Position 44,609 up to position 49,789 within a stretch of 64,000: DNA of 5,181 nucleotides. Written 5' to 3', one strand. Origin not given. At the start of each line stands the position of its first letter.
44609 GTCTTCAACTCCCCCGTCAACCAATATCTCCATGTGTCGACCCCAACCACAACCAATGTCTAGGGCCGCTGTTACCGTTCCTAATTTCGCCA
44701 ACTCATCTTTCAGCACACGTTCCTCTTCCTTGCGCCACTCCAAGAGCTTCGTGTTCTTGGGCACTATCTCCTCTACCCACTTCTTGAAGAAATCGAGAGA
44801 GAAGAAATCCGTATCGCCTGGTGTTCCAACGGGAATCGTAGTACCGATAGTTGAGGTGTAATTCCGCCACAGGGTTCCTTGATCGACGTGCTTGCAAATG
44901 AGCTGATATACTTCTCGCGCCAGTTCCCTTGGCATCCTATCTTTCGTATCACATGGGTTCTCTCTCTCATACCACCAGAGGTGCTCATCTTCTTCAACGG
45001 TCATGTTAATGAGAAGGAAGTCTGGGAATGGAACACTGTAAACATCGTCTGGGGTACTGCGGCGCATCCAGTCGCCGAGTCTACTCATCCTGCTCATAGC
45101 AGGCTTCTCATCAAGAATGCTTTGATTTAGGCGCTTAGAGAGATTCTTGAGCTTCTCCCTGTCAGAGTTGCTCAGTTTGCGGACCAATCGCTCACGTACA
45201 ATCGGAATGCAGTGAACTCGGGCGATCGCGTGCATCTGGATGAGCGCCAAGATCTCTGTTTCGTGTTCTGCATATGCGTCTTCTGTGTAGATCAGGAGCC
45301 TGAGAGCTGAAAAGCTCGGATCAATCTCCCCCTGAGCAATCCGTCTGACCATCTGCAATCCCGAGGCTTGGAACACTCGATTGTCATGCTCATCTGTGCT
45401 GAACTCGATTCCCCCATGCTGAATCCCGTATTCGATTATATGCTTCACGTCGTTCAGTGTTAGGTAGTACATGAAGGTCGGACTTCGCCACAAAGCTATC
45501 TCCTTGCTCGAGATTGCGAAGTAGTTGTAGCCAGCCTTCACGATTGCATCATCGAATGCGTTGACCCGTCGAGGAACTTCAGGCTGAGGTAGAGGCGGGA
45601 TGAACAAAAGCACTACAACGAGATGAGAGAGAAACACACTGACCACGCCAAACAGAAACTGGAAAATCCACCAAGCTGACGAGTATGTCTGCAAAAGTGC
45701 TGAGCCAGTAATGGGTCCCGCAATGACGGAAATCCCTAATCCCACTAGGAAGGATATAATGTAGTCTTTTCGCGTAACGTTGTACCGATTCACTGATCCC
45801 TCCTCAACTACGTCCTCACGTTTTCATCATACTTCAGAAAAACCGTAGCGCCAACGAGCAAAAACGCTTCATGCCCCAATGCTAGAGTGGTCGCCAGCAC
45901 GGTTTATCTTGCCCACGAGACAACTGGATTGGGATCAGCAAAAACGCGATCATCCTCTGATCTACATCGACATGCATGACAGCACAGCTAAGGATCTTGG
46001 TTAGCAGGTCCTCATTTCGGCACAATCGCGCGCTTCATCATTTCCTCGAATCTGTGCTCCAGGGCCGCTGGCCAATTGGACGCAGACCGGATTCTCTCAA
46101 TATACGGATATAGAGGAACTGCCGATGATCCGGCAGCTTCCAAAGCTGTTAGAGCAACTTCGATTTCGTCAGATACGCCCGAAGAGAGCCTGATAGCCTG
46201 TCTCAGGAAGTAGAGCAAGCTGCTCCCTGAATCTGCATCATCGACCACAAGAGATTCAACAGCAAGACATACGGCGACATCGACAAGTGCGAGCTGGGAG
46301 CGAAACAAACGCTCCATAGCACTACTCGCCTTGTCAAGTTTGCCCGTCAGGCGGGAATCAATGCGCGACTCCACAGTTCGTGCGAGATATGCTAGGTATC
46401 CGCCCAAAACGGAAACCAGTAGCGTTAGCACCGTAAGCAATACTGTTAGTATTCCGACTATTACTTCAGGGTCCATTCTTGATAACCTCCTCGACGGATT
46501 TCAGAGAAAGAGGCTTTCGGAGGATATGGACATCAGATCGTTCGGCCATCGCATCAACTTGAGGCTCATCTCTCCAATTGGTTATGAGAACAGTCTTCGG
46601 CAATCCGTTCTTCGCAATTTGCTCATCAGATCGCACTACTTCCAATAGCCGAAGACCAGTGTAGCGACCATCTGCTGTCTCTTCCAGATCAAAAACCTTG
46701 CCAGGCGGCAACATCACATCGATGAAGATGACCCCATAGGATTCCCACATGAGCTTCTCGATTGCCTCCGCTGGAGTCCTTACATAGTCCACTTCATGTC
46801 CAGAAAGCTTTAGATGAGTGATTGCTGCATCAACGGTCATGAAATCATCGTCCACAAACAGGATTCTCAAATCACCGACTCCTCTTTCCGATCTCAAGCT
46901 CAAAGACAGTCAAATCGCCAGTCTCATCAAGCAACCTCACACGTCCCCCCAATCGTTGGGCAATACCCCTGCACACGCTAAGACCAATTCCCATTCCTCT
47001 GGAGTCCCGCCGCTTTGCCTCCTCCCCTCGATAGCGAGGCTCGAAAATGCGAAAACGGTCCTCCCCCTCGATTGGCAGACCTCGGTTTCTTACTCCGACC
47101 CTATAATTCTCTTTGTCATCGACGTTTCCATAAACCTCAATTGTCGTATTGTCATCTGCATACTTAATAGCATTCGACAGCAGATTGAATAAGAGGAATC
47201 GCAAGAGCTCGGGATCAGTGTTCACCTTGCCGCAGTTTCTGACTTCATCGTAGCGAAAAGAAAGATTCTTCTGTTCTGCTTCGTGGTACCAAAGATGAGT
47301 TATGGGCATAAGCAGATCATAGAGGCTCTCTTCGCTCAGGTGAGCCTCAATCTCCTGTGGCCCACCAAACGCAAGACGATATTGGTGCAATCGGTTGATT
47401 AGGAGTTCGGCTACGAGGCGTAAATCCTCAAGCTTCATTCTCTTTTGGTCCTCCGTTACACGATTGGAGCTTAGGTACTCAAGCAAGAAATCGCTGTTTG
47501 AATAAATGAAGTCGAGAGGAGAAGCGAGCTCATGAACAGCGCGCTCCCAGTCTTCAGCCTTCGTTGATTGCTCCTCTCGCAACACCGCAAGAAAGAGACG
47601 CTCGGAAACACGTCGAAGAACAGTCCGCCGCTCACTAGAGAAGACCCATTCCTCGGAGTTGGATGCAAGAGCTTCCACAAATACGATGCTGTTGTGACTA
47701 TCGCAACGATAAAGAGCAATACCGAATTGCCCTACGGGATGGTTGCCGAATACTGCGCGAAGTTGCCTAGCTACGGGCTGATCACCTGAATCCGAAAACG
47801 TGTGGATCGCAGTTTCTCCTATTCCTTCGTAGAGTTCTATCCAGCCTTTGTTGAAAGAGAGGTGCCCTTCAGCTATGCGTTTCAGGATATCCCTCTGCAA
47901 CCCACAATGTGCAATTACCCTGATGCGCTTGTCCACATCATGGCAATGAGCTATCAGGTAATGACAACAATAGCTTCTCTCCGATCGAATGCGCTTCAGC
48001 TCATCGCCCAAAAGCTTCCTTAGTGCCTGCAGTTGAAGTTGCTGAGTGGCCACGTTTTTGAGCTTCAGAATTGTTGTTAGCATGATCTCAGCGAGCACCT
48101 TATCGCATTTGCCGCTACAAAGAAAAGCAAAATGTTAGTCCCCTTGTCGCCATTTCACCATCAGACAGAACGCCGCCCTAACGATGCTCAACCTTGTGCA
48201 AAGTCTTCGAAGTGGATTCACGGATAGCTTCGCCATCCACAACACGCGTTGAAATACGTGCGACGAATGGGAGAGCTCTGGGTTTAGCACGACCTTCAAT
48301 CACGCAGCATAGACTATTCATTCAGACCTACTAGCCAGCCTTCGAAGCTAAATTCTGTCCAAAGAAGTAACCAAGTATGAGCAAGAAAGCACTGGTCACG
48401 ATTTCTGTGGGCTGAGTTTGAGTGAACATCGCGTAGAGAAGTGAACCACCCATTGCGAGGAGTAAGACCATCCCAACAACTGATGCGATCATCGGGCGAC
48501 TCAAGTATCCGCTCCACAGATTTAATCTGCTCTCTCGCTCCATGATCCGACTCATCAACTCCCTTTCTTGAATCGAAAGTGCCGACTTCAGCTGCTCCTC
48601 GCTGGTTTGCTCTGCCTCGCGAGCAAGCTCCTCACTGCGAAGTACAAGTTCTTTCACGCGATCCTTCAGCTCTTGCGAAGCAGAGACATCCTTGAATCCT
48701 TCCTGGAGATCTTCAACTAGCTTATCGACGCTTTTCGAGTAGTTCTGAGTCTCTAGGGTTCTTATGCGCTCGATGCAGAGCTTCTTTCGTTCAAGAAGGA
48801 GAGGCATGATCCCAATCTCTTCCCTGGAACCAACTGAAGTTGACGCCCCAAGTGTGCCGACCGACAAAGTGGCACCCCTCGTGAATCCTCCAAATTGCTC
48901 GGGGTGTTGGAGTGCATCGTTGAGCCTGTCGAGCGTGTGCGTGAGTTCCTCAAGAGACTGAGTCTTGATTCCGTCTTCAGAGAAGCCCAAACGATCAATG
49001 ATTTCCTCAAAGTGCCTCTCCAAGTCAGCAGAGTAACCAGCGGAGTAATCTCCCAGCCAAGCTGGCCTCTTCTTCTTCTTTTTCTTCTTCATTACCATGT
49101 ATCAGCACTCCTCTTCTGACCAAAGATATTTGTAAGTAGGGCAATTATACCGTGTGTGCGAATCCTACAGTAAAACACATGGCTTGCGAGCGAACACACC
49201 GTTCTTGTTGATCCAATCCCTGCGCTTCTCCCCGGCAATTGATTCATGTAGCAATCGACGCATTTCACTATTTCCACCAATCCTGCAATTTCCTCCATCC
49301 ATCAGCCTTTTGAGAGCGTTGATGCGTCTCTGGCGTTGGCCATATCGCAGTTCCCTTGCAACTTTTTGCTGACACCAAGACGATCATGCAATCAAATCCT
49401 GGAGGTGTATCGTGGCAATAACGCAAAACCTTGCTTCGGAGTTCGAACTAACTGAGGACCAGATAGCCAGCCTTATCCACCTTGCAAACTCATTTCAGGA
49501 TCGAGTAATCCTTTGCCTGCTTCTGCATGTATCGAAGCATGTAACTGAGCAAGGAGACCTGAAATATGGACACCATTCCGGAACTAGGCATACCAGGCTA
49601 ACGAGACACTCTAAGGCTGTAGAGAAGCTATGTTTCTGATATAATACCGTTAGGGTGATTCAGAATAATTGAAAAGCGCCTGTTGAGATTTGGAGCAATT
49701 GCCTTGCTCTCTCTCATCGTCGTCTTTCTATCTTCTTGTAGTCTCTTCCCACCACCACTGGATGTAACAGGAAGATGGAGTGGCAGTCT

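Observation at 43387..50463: About 7-kb island apparently integrated into the 3' end of tRNA-Glu, leaving the old tRNA stub and its terminator 7 kb away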

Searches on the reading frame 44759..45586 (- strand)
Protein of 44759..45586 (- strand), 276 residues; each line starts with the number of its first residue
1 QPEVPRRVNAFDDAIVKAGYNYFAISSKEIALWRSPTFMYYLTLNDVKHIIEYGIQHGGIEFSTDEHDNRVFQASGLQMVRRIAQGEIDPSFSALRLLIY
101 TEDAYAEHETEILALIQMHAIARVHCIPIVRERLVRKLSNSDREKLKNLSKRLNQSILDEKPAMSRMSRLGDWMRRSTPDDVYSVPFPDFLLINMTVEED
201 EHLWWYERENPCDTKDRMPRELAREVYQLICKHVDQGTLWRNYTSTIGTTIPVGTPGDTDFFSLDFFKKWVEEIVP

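Call 96: search_solved_structures(query=A3, max_evalue=10)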
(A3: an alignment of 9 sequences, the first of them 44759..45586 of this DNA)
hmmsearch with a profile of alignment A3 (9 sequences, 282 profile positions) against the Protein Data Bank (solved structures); distinct sequences matched with E-value up to 10: 0.

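Call 101: predict_structure(alignment_id=A3)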
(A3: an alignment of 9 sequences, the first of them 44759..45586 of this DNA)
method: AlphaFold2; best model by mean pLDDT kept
length: 276 residues; sequences in the alignment: 9
mean_pLDDT: 80.0   pTM: 0.83
mean pLDDT of the five models: 80.0, 78.2, 76.8, 76.2, 75.3
residues with pLDDT >= 90: 82; 70-90: 129; 50-70: 62; < 50: 3
segments of 3 or more residues with pLDDT < 50: 1-3
pLDDT, mean of each block of 10 residues (from residue 1): 59 80 83 66 80 78 86 91 86 90 87 84 90 92 93 77 57 59 83 85 82 90 95 94 70 71 62 65
secondary structure, 60 per line:
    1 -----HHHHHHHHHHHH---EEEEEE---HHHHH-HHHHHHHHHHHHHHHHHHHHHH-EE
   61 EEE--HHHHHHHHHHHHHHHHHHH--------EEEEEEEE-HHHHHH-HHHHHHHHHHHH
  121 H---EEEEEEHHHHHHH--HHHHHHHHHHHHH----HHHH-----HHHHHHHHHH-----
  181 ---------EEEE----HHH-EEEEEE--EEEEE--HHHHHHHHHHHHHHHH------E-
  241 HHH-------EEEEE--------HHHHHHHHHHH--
elements in order: H6-17 E21-26 H30-34 H36-57 E59-63 H66-84 E93-100 H102-107 H109-121 E125-130 H131-137 H140-152 H157-160 H166-175 E190-193 E202-207 E210-214 H217-232 E251-255 H264-274

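Call 103: fold_search(model_id=the predicted structure, library=pdb)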
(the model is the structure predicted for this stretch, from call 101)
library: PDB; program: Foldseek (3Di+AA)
matches with E <= 10: 111; with E <= 0.001: 0
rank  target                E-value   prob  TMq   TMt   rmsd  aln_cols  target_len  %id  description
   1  4gem_A                5.2e-01  0.23  0.27  0.36  13.2       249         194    9  Crystal structure of Zucchini (K171A) (released 2012-10-17)
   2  9vbh_A                7.2e-01  0.30  0.24  0.17  10.9       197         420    9  Cryo-EM structure of human PLD3 bound to ssDNA (poly(T)) (released 2025-12-24)
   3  4gem_B                7.6e-01  0.18  0.26  0.35  13.2       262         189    9  Crystal structure of Zucchini (K171A) (released 2012-10-17)
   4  4gel_A                7.6e-01  0.16  0.25  0.34  13.1       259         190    9  Crystal structure of Zucchini (released 2012-10-17)
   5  9fiz                  8.5e-01  0.44  0.20  0.15   4.7       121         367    8  Structure of the F13 protein (mutant A295E) of Vaccinia virus (released 2025-03-12)
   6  4gen                  9.0e-01  0.15  0.25  0.39  14.3       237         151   11  Crystal structure of Zucchini (monomer) (released 2012-10-17)
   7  4h4a                  9.5e-01  0.18  0.24  0.39  13.2       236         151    9  Crystal structure of the C-terminal domain of Drosophila melanogaster Zucchini (released 2012-11-07)
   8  8v08_B                1.1e+00  0.14  0.22  0.16   7.9       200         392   10  Crystal structure of human PLD4 co-crystallized with 5'Pi-ssDNA (released 2024-03-13)
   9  8q3b_E                1.1e+00  0.07  0.14  0.18  15.2       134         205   13  The closed state of the ASFV apo-RNA polymerase (released 2024-02-14)
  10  6ehi_A                1.2e+00  0.35  0.33  0.52   7.2       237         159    7  NucT from Helicobacter pylori (released 2018-01-17)
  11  9qqv                  1.2e+00  0.14  0.17  0.14   7.2       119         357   11  Structure of the F13 protein of Vaccinia virus in complex with G243-1720 (released 2025-12-24)
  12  9fj0                  1.2e+00  0.15  0.18  0.14   7.2       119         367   13  Structure of the F13 protein (mutant G277C) of Vaccinia virus (released 2025-03-12)
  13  5lzk_A                1.3e+00  0.21  0.30  0.45   8.4       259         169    6  Structure of the domain of unknown function DUF1669 from human FAM83B (released 2016-10-26)
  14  4gel_B                1.5e+00  0.13  0.26  0.33  13.3       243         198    9  Crystal structure of Zucchini (released 2012-10-17)
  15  8q3k_E                1.6e+00  0.03  0.14  0.18  15.3       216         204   11  The open state of the ASFV apo-RNA polymerase (released 2024-02-14)
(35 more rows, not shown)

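Call 105: search_protein_representatives(alignment_id=A3)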
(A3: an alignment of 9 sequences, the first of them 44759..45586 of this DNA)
Query: 9 sequences, 282 profile positions. Proteins with E-value up to 0.001 (for the whole library): 66; up to 1e-10: 56; up to 1e-30: 40. The best 66 are listed.
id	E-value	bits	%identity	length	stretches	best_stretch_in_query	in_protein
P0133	1.7e-119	414.7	-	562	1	2-279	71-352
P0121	2.0e-119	414.4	-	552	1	1-280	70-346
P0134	9.9e-92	323.6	-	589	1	2-279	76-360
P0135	2.3e-88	312.5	-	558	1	2-280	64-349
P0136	1.6e-82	293.4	-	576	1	2-279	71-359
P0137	4.0e-81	288.8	-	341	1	2-259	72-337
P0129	1.8e-78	280.1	-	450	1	49-280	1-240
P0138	1.8e-76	273.5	-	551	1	3-279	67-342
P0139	5.3e-68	245.7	-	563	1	6-278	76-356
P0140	5.6e-68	245.6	-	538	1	5-277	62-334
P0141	1.7e-67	244.1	-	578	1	1-275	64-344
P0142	1.4e-66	241.1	-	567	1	3-279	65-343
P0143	7.6e-66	238.6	-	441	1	50-279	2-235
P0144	8.1e-63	228.7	-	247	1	2-169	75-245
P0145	1.0e-59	218.5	-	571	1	9-280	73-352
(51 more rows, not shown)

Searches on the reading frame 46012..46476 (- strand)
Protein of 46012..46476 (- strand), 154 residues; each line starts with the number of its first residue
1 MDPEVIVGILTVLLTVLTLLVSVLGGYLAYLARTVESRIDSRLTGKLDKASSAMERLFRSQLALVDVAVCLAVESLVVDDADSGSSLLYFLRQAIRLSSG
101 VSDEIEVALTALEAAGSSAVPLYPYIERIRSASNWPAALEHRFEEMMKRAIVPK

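Call 7: search_protein_families(library=pfam, proteins=[window:46012-46476:-], max_evalue=0.01)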
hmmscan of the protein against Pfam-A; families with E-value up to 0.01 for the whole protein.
window:46012-46476:- (154 aa): 0 families

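Call 28: search_protein_families(library=padloc, proteins=[window:46012-46476:-], max_evalue=0.01)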
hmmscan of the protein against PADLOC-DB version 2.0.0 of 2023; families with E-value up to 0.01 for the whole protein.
window:46012-46476:- (154 aa): 0 families

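Call 55: search_protein_families(library=phrogs, proteins=[window:46012-46476:-], max_evalue=0.01)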
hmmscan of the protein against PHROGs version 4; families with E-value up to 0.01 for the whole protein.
window:46012-46476:- (154 aa): 0 families

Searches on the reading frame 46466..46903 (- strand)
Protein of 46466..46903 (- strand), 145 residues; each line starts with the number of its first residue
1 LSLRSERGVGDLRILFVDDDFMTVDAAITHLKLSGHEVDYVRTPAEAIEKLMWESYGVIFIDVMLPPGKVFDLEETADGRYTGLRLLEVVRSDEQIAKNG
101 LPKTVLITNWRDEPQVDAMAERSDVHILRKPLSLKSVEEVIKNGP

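Call 7: search_protein_families(library=pfam, proteins=[window:46466-46903:-], max_evalue=0.01)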
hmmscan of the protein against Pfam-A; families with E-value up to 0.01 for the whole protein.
window:46466-46903:- (145 aa): 1 family
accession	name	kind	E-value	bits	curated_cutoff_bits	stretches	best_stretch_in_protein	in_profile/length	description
PF00072.30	Response_reg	-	1.4e-07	32.1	30.2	1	14-141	1-110/111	Response regulator receiver domain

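Call 28: search_protein_families(library=padloc, proteins=[window:46466-46903:-], max_evalue=0.01)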
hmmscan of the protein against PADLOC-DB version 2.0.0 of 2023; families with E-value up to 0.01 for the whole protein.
window:46466-46903:- (145 aa): 2 families
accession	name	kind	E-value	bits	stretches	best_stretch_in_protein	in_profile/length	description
PDLC04726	PDC-M60C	-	0.00015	18.7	1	12-99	1-86/407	-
PDLC00405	SduA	-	0.0039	14.7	1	13-93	8-84/323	DUF4263 domain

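Call 55: search_protein_families(library=phrogs, proteins=[window:46466-46903:-], max_evalue=0.01)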
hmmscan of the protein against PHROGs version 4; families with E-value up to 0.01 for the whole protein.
window:46466-46903:- (145 aa): 4 families
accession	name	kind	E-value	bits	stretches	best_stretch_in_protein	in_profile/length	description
phrog_731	-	unknown function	1.5e-06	28.7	1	13-67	3-57/227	-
phrog_21210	-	unknown function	0.0004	21.6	1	13-57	3-47/51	-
phrog_5982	-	unknown function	0.00062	18.7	1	11-142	868-982/1030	-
phrog_20458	-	unknown function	0.0098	15.1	0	6-66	692-754/829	-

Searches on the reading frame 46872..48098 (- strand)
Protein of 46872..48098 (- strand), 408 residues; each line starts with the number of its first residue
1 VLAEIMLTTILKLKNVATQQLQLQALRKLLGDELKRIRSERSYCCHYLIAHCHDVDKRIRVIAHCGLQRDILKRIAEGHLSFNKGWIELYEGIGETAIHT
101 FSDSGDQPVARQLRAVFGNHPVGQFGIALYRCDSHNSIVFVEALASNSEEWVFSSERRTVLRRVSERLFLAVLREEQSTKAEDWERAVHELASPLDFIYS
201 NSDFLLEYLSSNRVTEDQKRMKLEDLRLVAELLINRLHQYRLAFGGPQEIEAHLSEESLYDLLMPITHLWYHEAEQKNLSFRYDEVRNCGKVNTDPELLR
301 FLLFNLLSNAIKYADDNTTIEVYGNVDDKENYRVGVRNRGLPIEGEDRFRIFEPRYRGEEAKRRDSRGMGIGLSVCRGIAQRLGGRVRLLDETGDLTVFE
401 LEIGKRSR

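Call 7: search_protein_families(library=pfam, proteins=[window:46872-48098:-], max_evalue=0.01)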
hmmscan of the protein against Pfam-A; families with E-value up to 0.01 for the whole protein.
window:46872-48098:- (408 aa): 1 family
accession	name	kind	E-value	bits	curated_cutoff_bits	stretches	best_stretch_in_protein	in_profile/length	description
PF02518.31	HATPase_c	-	1.4e-17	64.6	26.4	1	295-403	2-107/111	Histidine kinase-, DNA gyrase B-, and HSP90-like ATPase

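Call 28: search_protein_families(library=padloc, proteins=[window:46872-48098:-], max_evalue=0.01)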
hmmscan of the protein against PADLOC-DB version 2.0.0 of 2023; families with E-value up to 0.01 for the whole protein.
window:46872-48098:- (408 aa): 5 families
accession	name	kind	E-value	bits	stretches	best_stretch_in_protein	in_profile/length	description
PDLC04647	PDC-M43B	-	1.7e-13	48.3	1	258-381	189-309/347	-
PDLC04650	PDC-M43B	-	1.7e-08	32.1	1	251-380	181-309/344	-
PDLC04649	PDC-M43B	-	6.1e-07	26.7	1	278-389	211-318/345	-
PDLC04648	PDC-M43B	-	1.1e-06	25.9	1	265-385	200-318/361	-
PDLC01958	CARF9--CARF_HEPN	-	0.00061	16.7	1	25-84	349-403/416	-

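Call 55: search_protein_families(library=phrogs, proteins=[window:46872-48098:-], max_evalue=0.01)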
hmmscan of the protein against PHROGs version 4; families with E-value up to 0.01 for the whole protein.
window:46872-48098:- (408 aa): 5 families
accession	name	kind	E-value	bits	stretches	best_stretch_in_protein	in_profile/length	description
phrog_857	-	unknown function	1.9e-31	110.9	1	172-407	233-462/468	-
phrog_20458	-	unknown function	1.1e-14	54.6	1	258-403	519-667/829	-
phrog_10912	-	other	4.4e-12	45.8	1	277-401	833-957/970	kinase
phrog_28116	-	unknown function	2e-10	41.3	1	297-403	395-500/512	-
phrog_18358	-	unknown function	3.5e-05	23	1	293-387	546-634/904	-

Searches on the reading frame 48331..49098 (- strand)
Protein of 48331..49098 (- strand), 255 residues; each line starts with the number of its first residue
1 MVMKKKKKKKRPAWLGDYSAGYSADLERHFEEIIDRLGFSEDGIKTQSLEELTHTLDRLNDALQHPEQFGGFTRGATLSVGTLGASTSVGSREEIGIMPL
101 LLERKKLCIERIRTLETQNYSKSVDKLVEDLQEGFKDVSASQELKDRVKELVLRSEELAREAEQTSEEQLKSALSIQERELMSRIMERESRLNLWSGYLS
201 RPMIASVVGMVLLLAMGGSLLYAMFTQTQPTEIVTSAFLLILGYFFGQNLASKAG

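Call 7: search_protein_families(library=pfam, proteins=[window:48331-49098:-], max_evalue=0.01)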
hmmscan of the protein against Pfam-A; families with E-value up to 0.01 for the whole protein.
window:48331-49098:- (255 aa): 0 families

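Call 28: search_protein_families(library=padloc, proteins=[window:48331-49098:-], max_evalue=0.01)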
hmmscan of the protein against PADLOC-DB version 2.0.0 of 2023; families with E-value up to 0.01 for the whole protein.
window:48331-49098:- (255 aa): 2 families
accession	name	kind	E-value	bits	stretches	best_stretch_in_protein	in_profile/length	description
PDLC03841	LeoBC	-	0.0053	13.9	1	54-221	327-476/601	-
PDLC00316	PtuB1|PtuB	-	0.0075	13.9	0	92-157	192-256/301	Unknown function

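Call 55: search_protein_families(library=phrogs, proteins=[window:48331-49098:-], max_evalue=0.01)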
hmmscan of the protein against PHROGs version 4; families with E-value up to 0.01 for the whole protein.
window:48331-49098:- (255 aa): 0 families

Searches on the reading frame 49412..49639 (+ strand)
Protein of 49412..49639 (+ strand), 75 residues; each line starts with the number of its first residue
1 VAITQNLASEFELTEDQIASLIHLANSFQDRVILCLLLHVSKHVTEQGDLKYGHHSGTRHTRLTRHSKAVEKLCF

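Call 28: search_protein_families(library=padloc, proteins=[window:49412-49639:+], max_evalue=0.01)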
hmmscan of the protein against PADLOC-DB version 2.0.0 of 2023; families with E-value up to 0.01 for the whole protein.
window:49412-49639:+ (75 aa): 0 families

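Call 55: search_protein_families(library=phrogs, proteins=[window:49412-49639:+], max_evalue=0.01)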
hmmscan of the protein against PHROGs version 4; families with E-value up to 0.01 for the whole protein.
window:49412-49639:+ (75 aa): 0 families

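Call 56: search_solved_structures(query=window:49412-49636:+, max_evalue=10, show_alignments=3)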
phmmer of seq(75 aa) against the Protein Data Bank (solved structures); distinct sequences matched with E-value up to 10: 2.
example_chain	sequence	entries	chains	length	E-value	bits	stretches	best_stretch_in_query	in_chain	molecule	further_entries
3m8j_A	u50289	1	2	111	0.28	14.7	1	6-71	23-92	FocB protein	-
4a8e_A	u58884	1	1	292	0.4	14.2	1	12-50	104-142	PROBABLE TYROSINE RECOMBINASE XERC-LIKE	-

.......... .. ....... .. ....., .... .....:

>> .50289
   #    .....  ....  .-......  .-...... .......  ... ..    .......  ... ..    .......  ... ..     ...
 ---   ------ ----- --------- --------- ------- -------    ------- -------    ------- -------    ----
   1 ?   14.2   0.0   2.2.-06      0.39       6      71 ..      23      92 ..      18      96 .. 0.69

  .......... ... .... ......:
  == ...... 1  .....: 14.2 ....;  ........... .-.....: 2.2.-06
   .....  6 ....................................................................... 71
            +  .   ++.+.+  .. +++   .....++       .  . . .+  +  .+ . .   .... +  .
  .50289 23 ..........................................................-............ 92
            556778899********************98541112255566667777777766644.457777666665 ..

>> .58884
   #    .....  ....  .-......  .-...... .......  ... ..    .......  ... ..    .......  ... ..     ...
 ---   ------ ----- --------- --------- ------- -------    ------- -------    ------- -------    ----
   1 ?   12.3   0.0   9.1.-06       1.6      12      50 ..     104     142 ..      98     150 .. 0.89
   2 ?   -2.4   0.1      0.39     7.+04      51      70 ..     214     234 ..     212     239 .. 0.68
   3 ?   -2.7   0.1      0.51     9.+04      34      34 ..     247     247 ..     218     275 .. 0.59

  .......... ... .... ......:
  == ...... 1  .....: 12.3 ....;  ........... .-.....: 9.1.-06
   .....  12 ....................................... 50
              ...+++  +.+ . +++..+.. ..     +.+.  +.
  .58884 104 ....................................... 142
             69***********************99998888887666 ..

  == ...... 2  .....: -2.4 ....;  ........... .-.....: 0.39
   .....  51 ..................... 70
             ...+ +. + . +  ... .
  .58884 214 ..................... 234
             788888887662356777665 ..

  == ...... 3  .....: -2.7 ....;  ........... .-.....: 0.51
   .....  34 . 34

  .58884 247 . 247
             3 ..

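Call 59: search_protein_families(library=pfam, proteins=[window:49412-49636:+], max_evalue=10)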
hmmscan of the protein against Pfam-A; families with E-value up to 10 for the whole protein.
seq(75 aa): 0 families

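Call 60: search_protein_families(library=phrogs, proteins=[window:49412-49636:+], max_evalue=10)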
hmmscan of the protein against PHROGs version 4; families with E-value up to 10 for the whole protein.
seq(75 aa): 2 families
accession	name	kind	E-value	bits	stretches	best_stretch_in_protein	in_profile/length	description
phrog_21423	-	unknown function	0.2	12.5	1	3-33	62-89/157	-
phrog_18716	-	unknown function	0.3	12.3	1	30-56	27-52/114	-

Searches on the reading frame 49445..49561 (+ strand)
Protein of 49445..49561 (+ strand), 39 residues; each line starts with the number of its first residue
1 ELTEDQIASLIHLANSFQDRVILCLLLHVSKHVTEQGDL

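Call 59: search_protein_families(library=pfam, proteins=[window:49445-49561:+], max_evalue=10)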
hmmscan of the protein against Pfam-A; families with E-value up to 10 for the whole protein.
seq(39 aa): 1 family
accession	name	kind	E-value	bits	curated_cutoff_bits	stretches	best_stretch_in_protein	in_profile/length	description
PF23519.1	Microp_apicomplexa_10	-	0.19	12.4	27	1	5-31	41-67/94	Apicomplexa microprotein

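Call 60: search_protein_families(library=phrogs, proteins=[window:49445-49561:+], max_evalue=10)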
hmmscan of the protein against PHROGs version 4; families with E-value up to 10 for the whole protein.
seq(39 aa): 0 families
